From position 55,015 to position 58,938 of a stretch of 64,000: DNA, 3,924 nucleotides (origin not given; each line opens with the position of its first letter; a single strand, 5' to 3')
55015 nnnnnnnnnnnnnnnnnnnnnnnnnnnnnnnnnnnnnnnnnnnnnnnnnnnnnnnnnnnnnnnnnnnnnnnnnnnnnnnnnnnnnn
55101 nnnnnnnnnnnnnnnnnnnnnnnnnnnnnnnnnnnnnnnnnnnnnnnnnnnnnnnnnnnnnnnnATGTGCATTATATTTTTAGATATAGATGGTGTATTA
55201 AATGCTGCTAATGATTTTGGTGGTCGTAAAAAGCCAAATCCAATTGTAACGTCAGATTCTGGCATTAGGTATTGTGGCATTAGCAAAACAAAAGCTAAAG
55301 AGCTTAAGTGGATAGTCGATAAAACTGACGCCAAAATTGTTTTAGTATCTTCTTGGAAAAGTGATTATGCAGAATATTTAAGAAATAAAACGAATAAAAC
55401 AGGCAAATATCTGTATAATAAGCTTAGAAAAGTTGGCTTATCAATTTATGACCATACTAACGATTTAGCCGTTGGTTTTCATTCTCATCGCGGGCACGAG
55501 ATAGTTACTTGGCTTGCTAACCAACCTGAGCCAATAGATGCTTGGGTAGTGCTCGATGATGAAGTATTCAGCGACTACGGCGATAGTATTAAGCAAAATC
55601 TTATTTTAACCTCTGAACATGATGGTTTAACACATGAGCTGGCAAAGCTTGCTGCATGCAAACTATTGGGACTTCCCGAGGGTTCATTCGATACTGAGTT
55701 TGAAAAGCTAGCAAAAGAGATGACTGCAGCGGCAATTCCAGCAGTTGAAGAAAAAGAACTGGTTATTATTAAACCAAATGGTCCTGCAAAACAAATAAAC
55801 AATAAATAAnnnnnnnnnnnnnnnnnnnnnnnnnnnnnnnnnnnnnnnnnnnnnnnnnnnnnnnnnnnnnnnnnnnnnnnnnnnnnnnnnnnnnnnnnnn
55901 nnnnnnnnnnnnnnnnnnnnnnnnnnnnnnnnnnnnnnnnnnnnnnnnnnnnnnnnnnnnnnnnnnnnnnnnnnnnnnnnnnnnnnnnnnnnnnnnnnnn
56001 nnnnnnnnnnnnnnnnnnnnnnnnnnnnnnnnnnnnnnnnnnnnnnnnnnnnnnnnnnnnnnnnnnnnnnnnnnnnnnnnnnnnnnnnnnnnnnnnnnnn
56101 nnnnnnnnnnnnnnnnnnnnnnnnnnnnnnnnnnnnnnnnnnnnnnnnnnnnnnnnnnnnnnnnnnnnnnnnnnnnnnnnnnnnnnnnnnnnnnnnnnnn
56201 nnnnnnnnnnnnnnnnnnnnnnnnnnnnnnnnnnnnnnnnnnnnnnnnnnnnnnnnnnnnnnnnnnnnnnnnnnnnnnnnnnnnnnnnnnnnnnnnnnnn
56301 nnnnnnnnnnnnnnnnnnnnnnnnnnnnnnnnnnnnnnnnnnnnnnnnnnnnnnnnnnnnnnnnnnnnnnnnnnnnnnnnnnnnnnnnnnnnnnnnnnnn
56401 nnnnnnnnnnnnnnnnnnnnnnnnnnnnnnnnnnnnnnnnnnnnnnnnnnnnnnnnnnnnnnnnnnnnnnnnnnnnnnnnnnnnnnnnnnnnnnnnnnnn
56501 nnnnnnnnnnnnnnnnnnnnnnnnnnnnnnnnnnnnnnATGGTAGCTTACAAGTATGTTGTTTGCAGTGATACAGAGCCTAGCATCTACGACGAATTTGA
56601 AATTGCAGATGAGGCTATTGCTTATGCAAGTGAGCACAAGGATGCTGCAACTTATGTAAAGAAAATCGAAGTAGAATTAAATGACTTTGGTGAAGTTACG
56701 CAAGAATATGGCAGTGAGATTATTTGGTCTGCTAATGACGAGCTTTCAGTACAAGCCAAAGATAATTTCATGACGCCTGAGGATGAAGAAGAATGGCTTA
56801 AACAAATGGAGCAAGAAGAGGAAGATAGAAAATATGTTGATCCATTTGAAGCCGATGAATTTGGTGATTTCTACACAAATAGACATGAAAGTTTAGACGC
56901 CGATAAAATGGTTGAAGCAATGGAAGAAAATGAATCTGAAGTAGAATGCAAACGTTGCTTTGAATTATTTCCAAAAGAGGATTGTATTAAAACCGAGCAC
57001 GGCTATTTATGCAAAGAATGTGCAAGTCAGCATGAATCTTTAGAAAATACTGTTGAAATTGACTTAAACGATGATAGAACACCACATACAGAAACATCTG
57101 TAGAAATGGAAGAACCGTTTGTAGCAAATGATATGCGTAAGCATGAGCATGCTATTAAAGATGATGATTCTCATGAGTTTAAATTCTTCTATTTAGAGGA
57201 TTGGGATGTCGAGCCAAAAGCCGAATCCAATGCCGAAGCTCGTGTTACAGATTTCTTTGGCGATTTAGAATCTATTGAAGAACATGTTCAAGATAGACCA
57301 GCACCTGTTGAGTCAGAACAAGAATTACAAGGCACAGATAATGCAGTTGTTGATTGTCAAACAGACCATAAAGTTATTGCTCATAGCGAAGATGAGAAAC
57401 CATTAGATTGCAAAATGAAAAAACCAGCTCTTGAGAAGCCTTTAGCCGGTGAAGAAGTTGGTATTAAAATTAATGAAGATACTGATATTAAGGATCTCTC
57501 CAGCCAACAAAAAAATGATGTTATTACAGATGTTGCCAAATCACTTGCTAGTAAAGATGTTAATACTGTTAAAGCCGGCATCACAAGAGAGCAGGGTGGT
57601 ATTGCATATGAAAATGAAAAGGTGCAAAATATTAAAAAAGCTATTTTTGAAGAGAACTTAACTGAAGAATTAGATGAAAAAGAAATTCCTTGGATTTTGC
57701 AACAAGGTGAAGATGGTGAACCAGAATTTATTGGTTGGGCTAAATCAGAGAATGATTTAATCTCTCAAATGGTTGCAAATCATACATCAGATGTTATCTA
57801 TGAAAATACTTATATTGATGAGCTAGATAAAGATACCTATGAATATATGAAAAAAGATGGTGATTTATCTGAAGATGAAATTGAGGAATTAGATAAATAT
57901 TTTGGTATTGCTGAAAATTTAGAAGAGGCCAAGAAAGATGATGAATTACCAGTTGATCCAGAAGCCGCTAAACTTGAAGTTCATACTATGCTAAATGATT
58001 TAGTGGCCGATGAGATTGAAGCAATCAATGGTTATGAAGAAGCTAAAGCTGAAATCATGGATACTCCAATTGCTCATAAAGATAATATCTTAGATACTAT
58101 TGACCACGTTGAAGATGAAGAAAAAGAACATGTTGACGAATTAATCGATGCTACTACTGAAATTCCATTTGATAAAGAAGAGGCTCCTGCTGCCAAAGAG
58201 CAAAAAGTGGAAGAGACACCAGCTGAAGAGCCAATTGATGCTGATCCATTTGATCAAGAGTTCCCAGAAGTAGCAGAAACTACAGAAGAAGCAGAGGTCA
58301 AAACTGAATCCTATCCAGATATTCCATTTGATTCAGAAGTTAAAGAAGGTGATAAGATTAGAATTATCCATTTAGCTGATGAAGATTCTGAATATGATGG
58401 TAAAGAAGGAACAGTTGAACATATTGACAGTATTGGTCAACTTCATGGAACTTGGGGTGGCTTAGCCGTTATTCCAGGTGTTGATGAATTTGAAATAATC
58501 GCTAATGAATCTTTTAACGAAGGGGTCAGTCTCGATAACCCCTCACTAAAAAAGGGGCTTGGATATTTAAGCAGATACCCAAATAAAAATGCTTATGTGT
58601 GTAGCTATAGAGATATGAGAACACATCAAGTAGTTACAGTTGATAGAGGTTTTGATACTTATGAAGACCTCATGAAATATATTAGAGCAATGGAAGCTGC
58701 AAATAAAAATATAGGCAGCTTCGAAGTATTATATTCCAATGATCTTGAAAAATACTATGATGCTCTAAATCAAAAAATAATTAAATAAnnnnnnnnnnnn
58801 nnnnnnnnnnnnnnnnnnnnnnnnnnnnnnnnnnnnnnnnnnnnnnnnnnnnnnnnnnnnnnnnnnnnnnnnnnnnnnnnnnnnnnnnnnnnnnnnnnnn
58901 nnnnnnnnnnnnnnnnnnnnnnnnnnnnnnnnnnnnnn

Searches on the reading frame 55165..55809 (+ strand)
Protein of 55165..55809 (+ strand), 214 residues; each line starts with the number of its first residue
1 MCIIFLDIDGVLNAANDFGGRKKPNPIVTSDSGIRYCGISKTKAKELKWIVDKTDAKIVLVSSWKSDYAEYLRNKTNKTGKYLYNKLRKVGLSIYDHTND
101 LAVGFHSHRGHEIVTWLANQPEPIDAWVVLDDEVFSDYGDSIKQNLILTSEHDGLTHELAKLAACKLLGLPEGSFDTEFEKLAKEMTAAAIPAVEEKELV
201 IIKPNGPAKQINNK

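Call 34: search_protein_families(library=pfam, max_evalue=0.0001, proteins=[window:55165-55809:+])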
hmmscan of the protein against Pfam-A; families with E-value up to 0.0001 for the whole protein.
window:55165-55809:+ (214 aa): 1 family
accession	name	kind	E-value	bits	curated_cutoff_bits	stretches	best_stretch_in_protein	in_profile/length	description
PF18143.6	HAD_SAK_2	-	3.5e-24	86.2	27.5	1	3-158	1-137/139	HAD domain in Swiss Army Knife RNA repair proteins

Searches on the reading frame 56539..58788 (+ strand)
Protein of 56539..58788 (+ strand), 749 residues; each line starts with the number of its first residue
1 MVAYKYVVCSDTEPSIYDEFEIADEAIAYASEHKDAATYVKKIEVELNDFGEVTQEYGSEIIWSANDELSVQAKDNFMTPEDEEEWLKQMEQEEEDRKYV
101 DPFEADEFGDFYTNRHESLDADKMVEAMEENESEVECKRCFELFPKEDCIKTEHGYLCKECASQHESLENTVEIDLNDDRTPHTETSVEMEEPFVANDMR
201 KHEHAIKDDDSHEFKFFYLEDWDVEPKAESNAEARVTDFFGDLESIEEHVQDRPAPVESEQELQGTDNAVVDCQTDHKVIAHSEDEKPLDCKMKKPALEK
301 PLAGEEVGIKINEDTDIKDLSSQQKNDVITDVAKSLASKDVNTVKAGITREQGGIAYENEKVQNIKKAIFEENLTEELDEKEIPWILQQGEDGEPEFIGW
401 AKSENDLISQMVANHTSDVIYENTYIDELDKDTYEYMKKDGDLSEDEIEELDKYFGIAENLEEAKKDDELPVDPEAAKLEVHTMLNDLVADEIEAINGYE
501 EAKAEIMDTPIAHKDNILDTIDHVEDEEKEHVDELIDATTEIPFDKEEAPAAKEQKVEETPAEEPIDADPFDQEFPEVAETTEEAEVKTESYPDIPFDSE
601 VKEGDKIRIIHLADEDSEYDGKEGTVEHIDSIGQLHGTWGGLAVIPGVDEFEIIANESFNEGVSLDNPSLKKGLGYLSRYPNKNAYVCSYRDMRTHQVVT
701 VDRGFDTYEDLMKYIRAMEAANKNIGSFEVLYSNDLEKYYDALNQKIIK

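Call 34: search_protein_families(library=pfam, max_evalue=0.0001, proteins=[window:56539-58788:+])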
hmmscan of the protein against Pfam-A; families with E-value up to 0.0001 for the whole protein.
window:56539-58788:+ (749 aa): 1 family
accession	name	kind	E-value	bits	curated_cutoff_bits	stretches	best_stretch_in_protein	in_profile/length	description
PF14192.12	DUF4314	-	5.5e-09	36.3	27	1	602-654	13-69/69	Domain of unknown function (DUF4314)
